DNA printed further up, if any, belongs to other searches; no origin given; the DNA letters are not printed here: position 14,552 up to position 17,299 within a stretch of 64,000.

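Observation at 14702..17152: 816-aa secreted protein with four tandem Cys-rich ~32-aa modules and coiled-coil tail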

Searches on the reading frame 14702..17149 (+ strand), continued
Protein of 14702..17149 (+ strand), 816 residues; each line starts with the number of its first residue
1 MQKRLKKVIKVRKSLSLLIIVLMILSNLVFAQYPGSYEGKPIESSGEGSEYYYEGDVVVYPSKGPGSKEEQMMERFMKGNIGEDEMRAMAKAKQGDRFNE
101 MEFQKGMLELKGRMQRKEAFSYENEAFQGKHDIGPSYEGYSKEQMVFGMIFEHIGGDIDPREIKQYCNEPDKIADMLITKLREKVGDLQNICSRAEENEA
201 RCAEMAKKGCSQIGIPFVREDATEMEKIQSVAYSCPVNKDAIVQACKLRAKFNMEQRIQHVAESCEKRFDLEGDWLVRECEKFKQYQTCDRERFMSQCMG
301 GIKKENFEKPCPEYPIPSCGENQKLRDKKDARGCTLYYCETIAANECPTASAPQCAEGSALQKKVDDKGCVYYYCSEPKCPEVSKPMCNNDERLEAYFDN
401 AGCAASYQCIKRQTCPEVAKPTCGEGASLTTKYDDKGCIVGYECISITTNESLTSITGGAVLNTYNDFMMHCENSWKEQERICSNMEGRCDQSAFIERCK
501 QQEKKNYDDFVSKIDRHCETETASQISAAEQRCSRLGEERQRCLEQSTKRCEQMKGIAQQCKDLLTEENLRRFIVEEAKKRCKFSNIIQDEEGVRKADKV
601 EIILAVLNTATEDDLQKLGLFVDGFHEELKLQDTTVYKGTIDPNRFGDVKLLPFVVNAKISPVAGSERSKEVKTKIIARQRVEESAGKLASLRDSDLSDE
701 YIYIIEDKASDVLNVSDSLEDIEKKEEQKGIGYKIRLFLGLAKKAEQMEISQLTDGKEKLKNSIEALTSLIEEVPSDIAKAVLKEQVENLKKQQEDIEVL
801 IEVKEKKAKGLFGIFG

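Call 48: list_cluster_members(proteins=[P0119, P0125, P0129, P0145, P0146, P0150, P0172, P0087, P0102, P0139])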
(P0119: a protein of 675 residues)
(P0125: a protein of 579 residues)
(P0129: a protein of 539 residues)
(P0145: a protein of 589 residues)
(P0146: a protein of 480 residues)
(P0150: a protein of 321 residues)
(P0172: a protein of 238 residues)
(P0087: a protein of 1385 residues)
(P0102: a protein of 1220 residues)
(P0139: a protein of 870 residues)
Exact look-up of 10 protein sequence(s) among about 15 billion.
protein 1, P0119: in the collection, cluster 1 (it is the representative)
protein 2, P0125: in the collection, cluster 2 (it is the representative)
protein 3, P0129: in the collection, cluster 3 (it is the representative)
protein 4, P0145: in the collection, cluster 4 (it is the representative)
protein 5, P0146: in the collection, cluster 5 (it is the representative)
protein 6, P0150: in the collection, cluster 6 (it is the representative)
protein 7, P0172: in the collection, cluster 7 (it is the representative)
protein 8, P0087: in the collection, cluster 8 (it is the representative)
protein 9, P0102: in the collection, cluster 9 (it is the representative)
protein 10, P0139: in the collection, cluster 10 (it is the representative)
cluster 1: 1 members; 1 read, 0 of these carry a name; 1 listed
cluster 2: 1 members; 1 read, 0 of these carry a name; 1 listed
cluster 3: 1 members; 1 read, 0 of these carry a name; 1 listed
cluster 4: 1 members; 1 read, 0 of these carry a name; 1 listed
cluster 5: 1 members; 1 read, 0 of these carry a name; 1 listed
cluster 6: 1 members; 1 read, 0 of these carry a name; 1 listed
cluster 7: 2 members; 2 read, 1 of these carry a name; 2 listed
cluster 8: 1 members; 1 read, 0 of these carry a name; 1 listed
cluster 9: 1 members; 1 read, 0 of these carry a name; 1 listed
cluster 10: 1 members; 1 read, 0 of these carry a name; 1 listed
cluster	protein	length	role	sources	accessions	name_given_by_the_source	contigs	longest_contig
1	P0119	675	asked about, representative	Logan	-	-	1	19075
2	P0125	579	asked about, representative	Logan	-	-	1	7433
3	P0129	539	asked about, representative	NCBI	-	-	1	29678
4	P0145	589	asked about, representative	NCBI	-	-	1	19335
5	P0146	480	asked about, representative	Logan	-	-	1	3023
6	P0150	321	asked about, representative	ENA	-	-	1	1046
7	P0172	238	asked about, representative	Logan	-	-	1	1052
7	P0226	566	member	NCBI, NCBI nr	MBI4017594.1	MAG: hypothetical protein HY366_01465 [Candidatus Aenigmarchaeota archaeon] | hypothetical protein [Candidatus Aenigmarchaeota archaeon]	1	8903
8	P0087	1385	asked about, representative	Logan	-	-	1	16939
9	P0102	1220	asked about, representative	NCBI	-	-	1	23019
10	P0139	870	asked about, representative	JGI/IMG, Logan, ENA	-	-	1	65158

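Call 54: find_related_loci(query=A1, collection=genome_contigs, flank=4000)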
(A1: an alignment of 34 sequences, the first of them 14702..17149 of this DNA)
Query A1 (816 aa) in genome_contigs; peptide patterns used: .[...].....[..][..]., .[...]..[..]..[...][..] (x = any residue, [..] = any of these).
224 stretches matched a pattern; 31 encode a relative of the query (tblastn E <= 1e-3); 31 distinct loci.
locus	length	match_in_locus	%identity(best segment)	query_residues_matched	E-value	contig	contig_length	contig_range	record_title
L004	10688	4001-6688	73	5-816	0e+0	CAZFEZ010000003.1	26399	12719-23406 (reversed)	MAG TPA_asm: uncultured Methanosarcinales archaeon isolate binchicken_co38_1194 genome assembly, contig: NODE_3815_lengt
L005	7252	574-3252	60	3-816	0e+0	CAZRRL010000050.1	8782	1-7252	MAG TPA_asm: uncultured Methanosarcinales archaeon isolate binchicken_co251_826 genome assembly, contig: NODE_11395_leng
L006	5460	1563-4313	56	15-816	0e+0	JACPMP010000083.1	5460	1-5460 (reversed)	MAG: Candidatus Woesearchaeota archaeon isolate NC_groundwater_552_Ag_S-0.1um_34_16 S35_SO-1_scaffold_301090, whole geno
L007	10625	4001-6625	57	3-816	0e+0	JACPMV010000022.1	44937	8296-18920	MAG: Candidatus Woesearchaeota archaeon isolate NC_groundwater_558_Ag_S-0.1um_40_20 S35_SO-1_scaffold_10662, whole genom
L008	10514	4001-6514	56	26-809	0e+0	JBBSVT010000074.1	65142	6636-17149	MAG: Nanoarchaeota archaeon isolate H14-bin056_1 H14_bin056_1_000000000074, whole genome shotgun sequence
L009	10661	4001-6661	52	12-816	0e+0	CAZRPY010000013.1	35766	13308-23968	MAG TPA_asm: uncultured Methanosarcinales archaeon isolate SRP178908_co1_144 genome assembly, contig: NODE_655_length_35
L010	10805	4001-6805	50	15-816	0e+0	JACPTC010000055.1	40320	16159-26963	MAG: Candidatus Woesearchaeota archaeon isolate NC_groundwater_722_Ag_S-0.2um_37_15 S36_SO-2_scaffold_557651, whole geno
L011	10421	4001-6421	54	107-809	0e+0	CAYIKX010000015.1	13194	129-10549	MAG TPA_asm: uncultured Methanosarcinales archaeon isolate ERP119705_co20_50 genome assembly, contig: NODE_5315_length_1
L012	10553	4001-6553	50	1-816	0e+0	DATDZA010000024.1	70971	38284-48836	MAG TPA_asm: Candidatus Nanoarchaeia archaeon isolate SMAG_U8179 k141_1013031, whole genome shotgun sequence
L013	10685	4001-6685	50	17-809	0e+0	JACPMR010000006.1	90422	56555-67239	MAG: Candidatus Woesearchaeota archaeon isolate NC_groundwater_554_Ag_S-0.1um_37_18 S35_SO-1_scaffold_14189, whole genom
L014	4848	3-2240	54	151-816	0e+0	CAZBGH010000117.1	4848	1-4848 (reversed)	MAG TPA_asm: uncultured Methanosarcinales archaeon isolate binchicken_co21_254 genome assembly, contig: NODE_24085_lengt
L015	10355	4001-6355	51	6-816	0e+0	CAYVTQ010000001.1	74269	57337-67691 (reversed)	MAG TPA_asm: uncultured Methanosarcinales archaeon isolate binchicken_co227_1181 genome assembly, contig: NODE_679_lengt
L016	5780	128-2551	49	68-816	0e+0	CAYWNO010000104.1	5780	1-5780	MAG TPA_asm: uncultured Methanosarcinales archaeon isolate SRP178908_co1_9 genome assembly, contig: NODE_12203_length_57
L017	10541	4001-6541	46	5-816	0e+0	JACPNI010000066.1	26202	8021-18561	MAG: Candidatus Woesearchaeota archaeon isolate NC_groundwater_571_Ag_S-0.1um_33_7 S35_SO-1_scaffold_37154, whole genome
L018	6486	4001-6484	44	13-703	0e+0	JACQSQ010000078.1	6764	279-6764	MAG: Candidatus Woesearchaeota archaeon isolate NC_groundwater_1389_Ag_S-0.2um_39_97 S_p2_S4_coassembly_k141_2901239, wh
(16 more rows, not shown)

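Call 60: find_encoding_contigs(protein=P0129, flank=6000, max_places=1)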
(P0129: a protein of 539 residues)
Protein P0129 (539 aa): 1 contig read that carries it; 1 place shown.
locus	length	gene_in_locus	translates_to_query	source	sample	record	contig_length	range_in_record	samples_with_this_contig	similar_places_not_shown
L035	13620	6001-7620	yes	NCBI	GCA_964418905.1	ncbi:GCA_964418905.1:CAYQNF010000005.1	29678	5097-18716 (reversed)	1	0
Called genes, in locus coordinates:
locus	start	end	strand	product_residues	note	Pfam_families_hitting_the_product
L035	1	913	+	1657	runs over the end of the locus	PF00041:fn3 (weak), PF23376:Fn3_VIN3 (faint)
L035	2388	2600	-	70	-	-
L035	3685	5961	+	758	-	-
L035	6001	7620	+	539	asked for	-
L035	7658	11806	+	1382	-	-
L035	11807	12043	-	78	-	-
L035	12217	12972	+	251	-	-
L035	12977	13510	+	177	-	-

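Call 61: find_encoding_contigs(protein=P0226, flank=6000, max_places=1)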
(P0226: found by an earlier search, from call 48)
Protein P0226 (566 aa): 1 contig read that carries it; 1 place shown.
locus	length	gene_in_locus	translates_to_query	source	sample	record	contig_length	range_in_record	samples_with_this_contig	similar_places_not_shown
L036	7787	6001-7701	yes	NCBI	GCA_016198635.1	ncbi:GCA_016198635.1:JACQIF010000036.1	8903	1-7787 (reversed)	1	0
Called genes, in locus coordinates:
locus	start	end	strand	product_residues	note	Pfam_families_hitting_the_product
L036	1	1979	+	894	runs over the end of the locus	PF03104:DNA_pol_B_exo1, PF00136:DNA_pol_B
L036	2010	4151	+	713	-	PF01569:PAP2, PF14378:PAP2_3 (weak)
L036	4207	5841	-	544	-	PF00118:Cpn60_TCP1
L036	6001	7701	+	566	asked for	-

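Call 81: find_homologous_proteins(query=P0146, max_evalue=0.001)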
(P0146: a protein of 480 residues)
Query P0146 (480 aa): 3 proteins with E <= 0.001 among 8000 candidates.
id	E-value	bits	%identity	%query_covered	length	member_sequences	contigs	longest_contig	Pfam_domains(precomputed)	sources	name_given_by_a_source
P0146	0.0e+0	1037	100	100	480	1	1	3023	-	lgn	-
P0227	8.2e-99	350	40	100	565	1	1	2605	-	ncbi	-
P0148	4.8e-94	334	40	100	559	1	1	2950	-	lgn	-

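Call 84: find_encoding_contigs(protein=P0114, flank=8000, max_places=1)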
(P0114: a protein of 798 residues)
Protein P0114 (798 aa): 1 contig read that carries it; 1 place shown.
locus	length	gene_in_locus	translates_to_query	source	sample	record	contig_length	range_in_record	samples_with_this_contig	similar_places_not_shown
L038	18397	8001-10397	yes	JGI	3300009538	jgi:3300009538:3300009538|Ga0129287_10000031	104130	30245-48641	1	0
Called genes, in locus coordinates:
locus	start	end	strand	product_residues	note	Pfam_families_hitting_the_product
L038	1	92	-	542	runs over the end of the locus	PF09843:DUF2070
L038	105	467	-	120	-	-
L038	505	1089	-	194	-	-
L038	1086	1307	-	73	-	-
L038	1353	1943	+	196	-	-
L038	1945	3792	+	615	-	PF00037:Fer4 (faint), PF12837:Fer4_6 (weak), PF12838:Fer4_7 (faint), PF13237:Fer4_10 (faint), PF25160:LdpA_Fe-S-bd (faint), PF13247:Fer4_11, PF00437:T2SSE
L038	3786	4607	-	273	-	PF00800:PDT, PF01842:ACT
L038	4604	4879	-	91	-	PF01817:CM_2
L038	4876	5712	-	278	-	PF00288:GHMP_kinases_N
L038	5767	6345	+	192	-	-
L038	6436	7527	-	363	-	PF01264:Chorismate_synt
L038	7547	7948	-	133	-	PF13298:LigD_N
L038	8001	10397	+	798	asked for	-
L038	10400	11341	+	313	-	-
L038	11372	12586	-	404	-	PF27218:MJ0043_C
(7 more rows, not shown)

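Call 91: list_cluster_members(proteins=[P0136, P0169, P0176, P0177, P0181, P0183, P0202, P0204, P0215, P0218])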
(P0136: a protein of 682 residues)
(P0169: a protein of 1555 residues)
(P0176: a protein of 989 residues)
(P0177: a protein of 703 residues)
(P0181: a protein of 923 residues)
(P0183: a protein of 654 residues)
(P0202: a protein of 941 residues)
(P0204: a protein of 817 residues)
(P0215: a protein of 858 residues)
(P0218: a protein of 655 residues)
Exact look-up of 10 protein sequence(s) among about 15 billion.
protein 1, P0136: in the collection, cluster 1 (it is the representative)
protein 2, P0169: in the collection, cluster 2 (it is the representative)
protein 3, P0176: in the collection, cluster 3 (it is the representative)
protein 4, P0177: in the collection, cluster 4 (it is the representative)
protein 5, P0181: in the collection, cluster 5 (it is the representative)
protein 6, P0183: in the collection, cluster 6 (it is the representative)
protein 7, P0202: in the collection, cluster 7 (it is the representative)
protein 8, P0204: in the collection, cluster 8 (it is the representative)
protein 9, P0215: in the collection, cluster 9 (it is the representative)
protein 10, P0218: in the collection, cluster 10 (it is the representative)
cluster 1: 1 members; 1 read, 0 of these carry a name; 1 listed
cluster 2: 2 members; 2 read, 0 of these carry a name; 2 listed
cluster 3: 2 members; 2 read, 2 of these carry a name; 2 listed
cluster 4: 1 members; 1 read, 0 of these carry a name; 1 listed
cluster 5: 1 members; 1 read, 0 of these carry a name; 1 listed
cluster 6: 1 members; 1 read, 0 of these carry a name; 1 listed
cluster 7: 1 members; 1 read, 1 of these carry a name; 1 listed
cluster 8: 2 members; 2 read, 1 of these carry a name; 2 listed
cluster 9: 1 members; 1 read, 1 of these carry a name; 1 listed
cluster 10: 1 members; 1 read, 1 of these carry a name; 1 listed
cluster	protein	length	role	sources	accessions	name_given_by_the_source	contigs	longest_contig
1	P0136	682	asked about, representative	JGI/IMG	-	-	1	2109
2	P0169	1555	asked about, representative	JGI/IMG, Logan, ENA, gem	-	-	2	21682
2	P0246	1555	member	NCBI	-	-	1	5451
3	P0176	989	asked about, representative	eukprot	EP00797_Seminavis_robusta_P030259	Sro628_g178050.1 receptor-like protein kinase (990) ;mRNA; r:24176-27788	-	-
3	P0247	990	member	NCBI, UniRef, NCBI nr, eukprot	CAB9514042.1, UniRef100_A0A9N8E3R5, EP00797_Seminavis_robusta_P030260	expressed unknown protein [Seminavis robusta] | Uncharacterized protein n=1 Tax=Seminavis robusta TaxID=568900 RepID=A0A9N8E3R5_9STRA | Sro628_g178050.2 (991) ;mRNA; r:24176-27788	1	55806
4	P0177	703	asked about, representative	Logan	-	-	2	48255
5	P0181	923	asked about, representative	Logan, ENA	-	-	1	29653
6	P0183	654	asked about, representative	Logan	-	-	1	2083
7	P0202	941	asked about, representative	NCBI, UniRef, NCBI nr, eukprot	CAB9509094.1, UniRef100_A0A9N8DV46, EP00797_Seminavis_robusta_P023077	PKD [Seminavis robusta] | PKD n=1 Tax=Seminavis robusta TaxID=568900 RepID=A0A9N8DV46_9STRA | Sro375_g129380.1 PKD (942) ;mRNA; r:12076-15149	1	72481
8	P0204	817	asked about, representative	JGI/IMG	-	-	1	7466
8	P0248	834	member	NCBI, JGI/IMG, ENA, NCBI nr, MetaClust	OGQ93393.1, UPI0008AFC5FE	MAG: hypothetical protein A2284_08485 [Deltaproteobacteria bacterium RIFOXYA12_FULL_61_11] | status=active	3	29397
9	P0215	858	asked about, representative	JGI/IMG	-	hypothetical protein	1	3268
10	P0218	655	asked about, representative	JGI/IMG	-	heat shock protein HslJ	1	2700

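Call 93: find_encoding_contigs(protein=P0181, flank=8000, max_places=1)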
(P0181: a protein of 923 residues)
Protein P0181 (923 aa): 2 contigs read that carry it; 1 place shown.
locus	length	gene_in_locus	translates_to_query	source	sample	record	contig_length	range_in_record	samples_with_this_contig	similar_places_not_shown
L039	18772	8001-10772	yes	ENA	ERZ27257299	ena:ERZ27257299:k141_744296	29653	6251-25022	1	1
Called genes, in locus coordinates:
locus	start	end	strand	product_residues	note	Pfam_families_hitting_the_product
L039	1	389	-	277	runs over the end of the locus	PF00181:Ribosomal_L2_N, PF03947:Ribosomal_L2_C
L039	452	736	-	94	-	PF00276:Ribosomal_L23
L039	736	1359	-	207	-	PF00573:Ribosomal_L4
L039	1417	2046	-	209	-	PF00297:Ribosomal_L3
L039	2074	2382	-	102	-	PF00338:Ribosomal_S10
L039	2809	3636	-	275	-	PF02540:NAD_synthase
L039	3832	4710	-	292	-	PF02016:Peptidase_S66, PF17676:Peptidase_S66C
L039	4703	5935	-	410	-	PF01546:Peptidase_M20, PF07687:M20_dimer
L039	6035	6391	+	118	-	-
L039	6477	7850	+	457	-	PF18013:Phage_lysozyme2, PF23473:LysM3_LYK4_5 (faint), PF23457:LysM2_NFP (faint), PF00570:HRDC (faint), PF04225:LysM_OapA (faint), PF01476:LysM, PF23577:LysM_RLK (faint), PF01476:LysM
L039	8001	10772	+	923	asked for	PF00188:CAP (weak)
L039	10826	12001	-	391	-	PF01306:LacY_symp, PF03825:Nuc_H_symport, PF07690:MFS_1, PF12832:MFS_1_like, PF13347:MFS_2 (weak), PF07690:MFS_1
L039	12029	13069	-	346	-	PF13244:MbhD, PF04039:MnhB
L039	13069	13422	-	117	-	PF03334:PhaG_MnhG_YufB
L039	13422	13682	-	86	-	PF04066:MrpF_PhaF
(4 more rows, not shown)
